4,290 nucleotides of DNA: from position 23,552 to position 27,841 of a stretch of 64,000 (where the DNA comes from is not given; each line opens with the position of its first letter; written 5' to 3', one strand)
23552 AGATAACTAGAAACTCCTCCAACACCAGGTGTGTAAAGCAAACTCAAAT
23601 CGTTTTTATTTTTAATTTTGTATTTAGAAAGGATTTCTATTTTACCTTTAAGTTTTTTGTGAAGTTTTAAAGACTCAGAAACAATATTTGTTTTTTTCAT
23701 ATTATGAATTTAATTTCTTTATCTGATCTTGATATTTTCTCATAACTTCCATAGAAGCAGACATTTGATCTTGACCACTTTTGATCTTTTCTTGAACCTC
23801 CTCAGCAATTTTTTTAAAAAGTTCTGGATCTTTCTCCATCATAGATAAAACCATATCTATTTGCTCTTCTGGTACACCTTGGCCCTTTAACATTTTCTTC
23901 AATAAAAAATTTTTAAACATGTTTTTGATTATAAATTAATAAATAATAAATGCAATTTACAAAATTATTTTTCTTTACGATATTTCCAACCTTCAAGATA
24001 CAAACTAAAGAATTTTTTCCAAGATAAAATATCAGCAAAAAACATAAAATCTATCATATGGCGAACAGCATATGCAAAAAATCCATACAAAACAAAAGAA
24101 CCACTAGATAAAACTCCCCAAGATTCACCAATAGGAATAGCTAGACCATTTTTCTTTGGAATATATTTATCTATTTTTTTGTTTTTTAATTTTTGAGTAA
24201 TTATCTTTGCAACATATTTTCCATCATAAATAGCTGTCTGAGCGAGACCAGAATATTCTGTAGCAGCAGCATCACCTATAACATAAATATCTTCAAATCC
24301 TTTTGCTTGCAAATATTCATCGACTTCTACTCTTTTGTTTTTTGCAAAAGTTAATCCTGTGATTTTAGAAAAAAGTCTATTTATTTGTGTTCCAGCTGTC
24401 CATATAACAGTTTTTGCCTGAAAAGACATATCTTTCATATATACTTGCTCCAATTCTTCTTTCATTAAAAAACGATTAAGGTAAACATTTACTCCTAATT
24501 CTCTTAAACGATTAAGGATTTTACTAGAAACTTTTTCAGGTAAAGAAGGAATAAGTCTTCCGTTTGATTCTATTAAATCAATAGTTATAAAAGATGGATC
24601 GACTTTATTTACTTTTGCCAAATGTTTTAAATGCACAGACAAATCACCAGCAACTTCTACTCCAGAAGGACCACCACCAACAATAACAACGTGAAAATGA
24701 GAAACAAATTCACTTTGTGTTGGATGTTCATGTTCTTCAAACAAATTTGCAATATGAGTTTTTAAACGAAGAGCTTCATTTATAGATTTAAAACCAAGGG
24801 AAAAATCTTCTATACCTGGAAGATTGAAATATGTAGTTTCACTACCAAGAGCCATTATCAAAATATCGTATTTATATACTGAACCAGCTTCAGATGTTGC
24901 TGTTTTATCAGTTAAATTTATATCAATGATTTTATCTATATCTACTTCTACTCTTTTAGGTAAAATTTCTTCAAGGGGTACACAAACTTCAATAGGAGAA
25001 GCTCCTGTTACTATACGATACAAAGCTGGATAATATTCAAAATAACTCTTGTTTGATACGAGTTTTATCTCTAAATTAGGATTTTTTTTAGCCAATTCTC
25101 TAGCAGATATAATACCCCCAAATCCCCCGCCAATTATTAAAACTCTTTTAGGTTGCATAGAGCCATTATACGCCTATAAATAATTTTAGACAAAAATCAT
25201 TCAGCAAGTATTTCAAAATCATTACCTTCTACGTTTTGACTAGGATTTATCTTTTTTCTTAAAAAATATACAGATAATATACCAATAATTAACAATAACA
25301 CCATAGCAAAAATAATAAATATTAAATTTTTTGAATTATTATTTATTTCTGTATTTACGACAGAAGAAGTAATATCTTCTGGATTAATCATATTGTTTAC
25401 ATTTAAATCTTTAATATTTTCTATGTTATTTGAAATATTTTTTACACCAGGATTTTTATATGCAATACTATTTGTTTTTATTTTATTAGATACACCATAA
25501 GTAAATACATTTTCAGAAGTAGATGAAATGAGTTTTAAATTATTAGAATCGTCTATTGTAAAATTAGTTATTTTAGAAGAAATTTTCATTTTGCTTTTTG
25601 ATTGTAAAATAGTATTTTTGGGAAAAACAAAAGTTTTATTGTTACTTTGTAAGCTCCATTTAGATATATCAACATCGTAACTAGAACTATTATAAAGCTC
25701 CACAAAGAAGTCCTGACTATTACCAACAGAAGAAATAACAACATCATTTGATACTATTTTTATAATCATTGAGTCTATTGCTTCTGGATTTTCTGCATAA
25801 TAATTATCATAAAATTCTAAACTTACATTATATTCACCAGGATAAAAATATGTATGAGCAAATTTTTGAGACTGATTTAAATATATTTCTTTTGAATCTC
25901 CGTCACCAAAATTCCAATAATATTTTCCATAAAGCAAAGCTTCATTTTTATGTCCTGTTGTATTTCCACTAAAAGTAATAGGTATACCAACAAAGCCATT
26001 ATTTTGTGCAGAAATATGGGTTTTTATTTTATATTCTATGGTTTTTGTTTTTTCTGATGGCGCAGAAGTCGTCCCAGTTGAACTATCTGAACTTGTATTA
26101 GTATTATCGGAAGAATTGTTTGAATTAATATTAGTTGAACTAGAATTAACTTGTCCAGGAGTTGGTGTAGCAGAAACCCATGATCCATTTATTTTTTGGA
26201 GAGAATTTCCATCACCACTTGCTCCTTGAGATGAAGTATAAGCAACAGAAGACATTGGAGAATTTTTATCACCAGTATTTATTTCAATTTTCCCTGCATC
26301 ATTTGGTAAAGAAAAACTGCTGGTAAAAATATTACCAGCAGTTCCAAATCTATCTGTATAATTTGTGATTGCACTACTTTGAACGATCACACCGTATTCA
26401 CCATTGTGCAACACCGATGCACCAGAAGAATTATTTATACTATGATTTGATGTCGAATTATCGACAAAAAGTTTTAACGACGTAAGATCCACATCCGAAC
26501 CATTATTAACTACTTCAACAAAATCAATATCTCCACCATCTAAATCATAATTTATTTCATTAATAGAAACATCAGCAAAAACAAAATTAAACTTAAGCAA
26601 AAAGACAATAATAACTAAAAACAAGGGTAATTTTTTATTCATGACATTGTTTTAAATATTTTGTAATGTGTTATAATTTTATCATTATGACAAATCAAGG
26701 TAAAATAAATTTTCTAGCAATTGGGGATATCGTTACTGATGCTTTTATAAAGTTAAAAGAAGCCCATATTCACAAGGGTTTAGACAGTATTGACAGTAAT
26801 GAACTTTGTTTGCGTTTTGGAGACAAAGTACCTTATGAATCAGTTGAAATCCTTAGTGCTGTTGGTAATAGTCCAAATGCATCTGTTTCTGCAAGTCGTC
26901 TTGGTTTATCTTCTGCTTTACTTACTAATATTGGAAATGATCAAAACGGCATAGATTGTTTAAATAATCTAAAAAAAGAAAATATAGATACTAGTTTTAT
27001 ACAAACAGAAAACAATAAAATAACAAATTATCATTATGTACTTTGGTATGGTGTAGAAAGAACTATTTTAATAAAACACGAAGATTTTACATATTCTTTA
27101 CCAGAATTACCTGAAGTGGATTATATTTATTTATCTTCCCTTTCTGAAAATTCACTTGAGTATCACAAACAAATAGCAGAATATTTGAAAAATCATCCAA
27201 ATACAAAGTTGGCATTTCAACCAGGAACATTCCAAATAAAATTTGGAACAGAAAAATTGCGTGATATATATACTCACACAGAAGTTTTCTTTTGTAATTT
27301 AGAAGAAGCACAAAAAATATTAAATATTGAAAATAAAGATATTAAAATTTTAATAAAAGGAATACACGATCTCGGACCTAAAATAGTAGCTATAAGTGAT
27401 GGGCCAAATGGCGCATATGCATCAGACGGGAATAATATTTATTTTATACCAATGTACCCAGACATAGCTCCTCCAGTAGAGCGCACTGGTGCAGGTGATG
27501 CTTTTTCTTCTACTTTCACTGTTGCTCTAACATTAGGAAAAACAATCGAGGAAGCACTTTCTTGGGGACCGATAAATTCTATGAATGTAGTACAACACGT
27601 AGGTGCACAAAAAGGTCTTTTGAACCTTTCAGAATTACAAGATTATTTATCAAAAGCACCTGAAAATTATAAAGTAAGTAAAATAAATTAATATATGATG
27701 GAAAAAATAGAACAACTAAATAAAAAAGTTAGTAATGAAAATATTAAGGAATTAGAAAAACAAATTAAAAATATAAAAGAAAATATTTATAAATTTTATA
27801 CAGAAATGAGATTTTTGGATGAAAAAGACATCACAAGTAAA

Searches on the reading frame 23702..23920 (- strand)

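Call 3: search_protein_families(library=pfam, proteins=[window:23702-23920:-], max_evalue=0.01)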
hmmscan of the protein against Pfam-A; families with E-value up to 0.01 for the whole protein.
window:23702-23920:- (72 aa): 1 family
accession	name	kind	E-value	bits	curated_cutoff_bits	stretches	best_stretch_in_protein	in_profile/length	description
PF06810.17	Phage_scaffold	-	0.0036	17.7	35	1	7-70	2-60/170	Phage capsid assembly scaffolding protein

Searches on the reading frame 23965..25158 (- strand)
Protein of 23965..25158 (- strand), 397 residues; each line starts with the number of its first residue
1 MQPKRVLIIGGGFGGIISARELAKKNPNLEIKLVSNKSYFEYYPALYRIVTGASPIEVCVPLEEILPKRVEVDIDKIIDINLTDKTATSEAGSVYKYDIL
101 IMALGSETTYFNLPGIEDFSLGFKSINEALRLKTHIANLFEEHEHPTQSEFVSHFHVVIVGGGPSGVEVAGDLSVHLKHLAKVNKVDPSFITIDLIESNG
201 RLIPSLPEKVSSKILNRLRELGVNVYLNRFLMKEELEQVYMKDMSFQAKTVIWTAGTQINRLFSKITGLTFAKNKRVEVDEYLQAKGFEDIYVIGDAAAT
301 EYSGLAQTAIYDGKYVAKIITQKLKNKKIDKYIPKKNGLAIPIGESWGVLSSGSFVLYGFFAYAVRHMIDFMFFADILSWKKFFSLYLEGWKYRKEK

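Call 3: search_protein_families(library=pfam, proteins=[window:23965-25158:-], max_evalue=0.01)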
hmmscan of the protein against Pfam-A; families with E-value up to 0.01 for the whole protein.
window:23965-25158:- (397 aa): 11 families
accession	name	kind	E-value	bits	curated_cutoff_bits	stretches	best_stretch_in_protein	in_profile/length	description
PF07992.20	Pyr_redox_2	-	2.8e-37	129.1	26.1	1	5-313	2-291/291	Pyridine nucleotide-disulphide oxidoreductase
PF00070.33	Pyr_redox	-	1.4e-09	38.7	22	1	156-229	1-61/82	Pyridine nucleotide-disulphide oxidoreductase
PF13454.12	NAD_binding_9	-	4.5e-06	27.1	21.8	0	8-37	2-33/155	FAD-NAD(P)-binding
PF04820.20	Trp_halogenase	-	0.00037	19.9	21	0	5-37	1-35/458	Tryptophan halogenase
PF03486.20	HI0933_like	-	0.00077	19.4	50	0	5-28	2-25/244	HI0933-like protein Rossmann domain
PF01946.23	Thi4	-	0.00092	18.9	26.2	0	6-35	20-48/235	Thi4 family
PF13738.12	Pyr_redox_3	-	0.0015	18.3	30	0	150-295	158-305/305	Pyridine nucleotide-disulphide oxidoreductase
PF13450.12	NAD_binding_8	-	0.0031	18.2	21.9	0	8-33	1-24/68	NAD(P)-binding Rossmann-like domain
PF01266.30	DAO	-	0.0032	17.5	27.9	0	5-26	1-22/353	FAD dependent oxidoreductase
PF01494.25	FAD_binding_3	-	0.0077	15.9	22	0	5-24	3-22/349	FAD binding domain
PF05834.18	Lycopene_cycl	-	0.0088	15.6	23.4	0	6-37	2-35/380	Lycopene cyclase protein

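Call 4: search_protein_families(library=ncbifam, proteins=[window:23965-25158:-], max_evalue=0.01)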
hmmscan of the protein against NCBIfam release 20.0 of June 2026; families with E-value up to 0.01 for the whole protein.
window:23965-25158:- (397 aa): 37 families (the best 25 are shown)
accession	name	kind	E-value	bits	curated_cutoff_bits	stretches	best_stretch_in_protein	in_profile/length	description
TIGR03169.1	Nterm_to_SelD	hypoth_equivalog_domain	1.6e-27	96.8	310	1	6-374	2-362/365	pyridine nucleotide-disulfide oxidoreductase family protein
NF049943.1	SQR_III_seleno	exception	2.8e-17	62.7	525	2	4-118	1-118/406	type III sulfide quinone reductase, selenoprotein subtype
NF003437.0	PRK04965.1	equivalog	4.8e-16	58.7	392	1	5-301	4-278/378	NADH:flavorubredoxin reductase NorW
TIGR01350.1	lipoamide_DH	equivalog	4.6e-15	55.3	408.8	1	88-334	127-343/461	dihydrolipoyl dehydrogenase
TIGR03385.1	CoA_CoA_reduc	equivalog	4.8e-13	48.7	578.8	1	5-302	1-287/439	CoA-disulfide reductase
NF042949.2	3PPDioc_HcaD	equivalog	9.4e-11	41.1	450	1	5-301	3-279/386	3-phenylpropionate/cinnamic acid dioxygenase ferredoxin--NAD(+) reductase subunit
NF009410.0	PRK12771.1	subfamily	1.1e-10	40.8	516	1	239-333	362-454/566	NAD(P)-binding protein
TIGR02374.1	nitri_red_nirB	equivalog_domain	4.7e-10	38.5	578.35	1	8-302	3-282/794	nitrite reductase large subunit NirB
NF007123.0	PRK09564.1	equivalog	5.4e-10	38.5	458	1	5-306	2-300/444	CoA-disulfide reductase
NF003585.0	PRK05249.1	equivalog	4.1e-09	35.6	465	1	192-334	201-346/464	Si-specific NAD(P)(+) transhydrogenase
TIGR04369.1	fusion_not_SelD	hypoth_equivalog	4.4e-09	35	700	2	24-173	20-161/701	oxidoreductase/SelD-related fusion protein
NF046103.1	NOXase_Strep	equivalog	5.3e-09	35.6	600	1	71-308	71-290/442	H2O-forming NADH oxidase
NF004945.0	PRK06292.2-3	equivalog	4.4e-08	32.5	494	1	193-331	197-336/457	dihydrolipoyl dehydrogenase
TIGR01421.1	gluta_reduc_1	equivalog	4.9e-08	32.6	556.15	1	156-330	168-335/450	glutathione-disulfide reductase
NF007286.0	PRK09754.1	equivalog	2.4e-07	29.9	447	1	1-300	1-279/400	phenylpropionate dioxygenase ferredoxin reductase subunit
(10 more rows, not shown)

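Call 73: search_solved_structures(query=window:23965-25158:-, max_evalue=0.00001)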
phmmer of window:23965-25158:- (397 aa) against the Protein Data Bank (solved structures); distinct sequences matched with E-value up to 0.00001: 25.
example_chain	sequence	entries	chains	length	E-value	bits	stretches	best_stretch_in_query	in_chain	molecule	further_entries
9mqy_A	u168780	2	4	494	3.2e-39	138.6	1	5-374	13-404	NADH:ubiquinone reductase (non-electrogenic)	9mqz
9pxk_C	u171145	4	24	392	6.8e-37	131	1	4-366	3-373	NADH dehydrogenase-like protein YjlD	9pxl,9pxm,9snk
4nwz_A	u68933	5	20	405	7.7e-32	114.3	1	4-374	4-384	FAD-dependent pyridine nucleotide-disulfide oxidoreductase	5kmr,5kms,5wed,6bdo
5kmq_A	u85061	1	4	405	5.5e-31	111.5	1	4-373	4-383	FAD-dependent pyridine nucleotide-disulfide oxidoreductase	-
5kmp_A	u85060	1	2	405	6.9e-31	111.2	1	4-374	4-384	FAD-dependent pyridine nucleotide-disulfide oxidoreductase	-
5jwa_A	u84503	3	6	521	5.6e-25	91.7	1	4-301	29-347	NADH dehydrogenase, putative | Type II NADH:ubiquinone oxidoreductase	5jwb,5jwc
5na1_A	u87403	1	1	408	1.4e-24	90.4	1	3-349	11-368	NADH dehydrogenase-like protein SAOUHSC_00878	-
5na4_A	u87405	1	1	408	6.9e-24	88.2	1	3-349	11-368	NADH dehydrogenase-like protein SAOUHSC_00878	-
4g9k_A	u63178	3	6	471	1.4e-23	87.2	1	95-323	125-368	Rotenone-insensitive NADH-ubiquinone oxidoreductase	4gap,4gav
5yjw_A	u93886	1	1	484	1.5e-23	87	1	95-323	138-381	Rotenone-insensitive NADH-ubiquinone oxidoreductase, mitochondrial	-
5yjy_A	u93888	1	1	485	1.5e-23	87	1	95-323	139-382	Rotenone-insensitive NADH-ubiquinone oxidoreductase, mitochondrial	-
5yjx_A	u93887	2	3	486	1.5e-23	87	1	95-323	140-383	Rotenone-insensitive NADH-ubiquinone oxidoreductase, mitochondrial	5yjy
4g6g_A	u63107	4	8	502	1.7e-23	86.8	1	95-323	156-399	Rotenone-insensitive NADH-ubiquinone oxidoreductase, mitochondrial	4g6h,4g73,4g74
9qrt_A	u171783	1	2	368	4.9e-17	65.6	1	5-365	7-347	FSP1 (tetrapod ancestor; L323A mutant) bound to FAD and NAD+ and compound 2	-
9ift_A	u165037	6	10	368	2.4e-16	63.3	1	5-365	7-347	FSP1 (tetrapod ancestor)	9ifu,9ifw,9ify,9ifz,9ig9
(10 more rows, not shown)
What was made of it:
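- On Listeria-type EET locus: An NDH-2 homologue with a hydrophobic tail is present four genes upstream (calls 3, 73).
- Closest known: Listeria-type flavin-based extracellular electron transfer. Same: An NDH-2 homologue with a hydrophobic C-terminal tail lies four genes upstream in this window (calls 3, 73).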

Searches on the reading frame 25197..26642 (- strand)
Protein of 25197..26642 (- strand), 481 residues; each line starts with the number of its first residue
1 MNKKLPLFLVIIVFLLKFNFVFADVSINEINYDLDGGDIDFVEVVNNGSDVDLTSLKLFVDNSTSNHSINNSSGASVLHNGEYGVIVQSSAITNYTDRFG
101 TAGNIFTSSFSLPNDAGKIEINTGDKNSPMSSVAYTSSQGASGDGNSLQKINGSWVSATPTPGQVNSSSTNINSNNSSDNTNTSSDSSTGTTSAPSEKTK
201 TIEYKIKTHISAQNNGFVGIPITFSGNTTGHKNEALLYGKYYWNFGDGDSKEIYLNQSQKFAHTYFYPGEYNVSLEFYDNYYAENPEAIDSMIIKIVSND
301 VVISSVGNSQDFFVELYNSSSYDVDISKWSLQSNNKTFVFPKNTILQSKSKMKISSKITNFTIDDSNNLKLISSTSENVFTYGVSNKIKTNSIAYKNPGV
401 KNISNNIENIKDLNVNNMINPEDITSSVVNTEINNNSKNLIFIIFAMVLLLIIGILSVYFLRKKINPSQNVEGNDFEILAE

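Call 3: search_protein_families(library=pfam, proteins=[window:25197-26642:-], max_evalue=0.01)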
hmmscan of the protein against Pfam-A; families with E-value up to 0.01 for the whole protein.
window:25197-26642:- (481 aa): 3 families
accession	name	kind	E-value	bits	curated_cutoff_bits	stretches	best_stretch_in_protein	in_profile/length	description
PF00932.25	LTD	-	8.7e-16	58.7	34.3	2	299-366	6-74/109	Lamin Tail Domain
PF18911.6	PKD_4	-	3.2e-07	30.8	27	1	212-290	10-81/85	PKD domain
PF00801.26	PKD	-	2e-06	28.1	23.5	1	241-280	32-68/80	PKD domain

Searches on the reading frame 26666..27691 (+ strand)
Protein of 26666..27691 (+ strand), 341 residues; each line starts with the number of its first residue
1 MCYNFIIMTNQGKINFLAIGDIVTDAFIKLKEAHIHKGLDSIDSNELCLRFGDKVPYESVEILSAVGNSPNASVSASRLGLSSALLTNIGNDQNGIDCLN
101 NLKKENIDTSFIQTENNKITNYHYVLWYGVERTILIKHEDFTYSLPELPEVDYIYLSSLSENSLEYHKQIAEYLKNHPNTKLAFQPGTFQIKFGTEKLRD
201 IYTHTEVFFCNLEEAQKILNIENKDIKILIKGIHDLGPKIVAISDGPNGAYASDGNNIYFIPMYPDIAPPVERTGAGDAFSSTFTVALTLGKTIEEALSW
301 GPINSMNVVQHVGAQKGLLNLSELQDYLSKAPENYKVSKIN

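Call 67: search_protein_families(library=pfam, proteins=[window:26666-27691:+], max_evalue=0.0001)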
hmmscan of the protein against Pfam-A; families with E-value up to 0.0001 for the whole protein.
window:26666-27691:+ (341 aa): 1 family
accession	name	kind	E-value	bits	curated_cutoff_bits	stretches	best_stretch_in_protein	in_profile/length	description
PF00294.29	PfkB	-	2.4e-34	119.5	25.8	1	67-317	37-298/302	pfkB family carbohydrate kinase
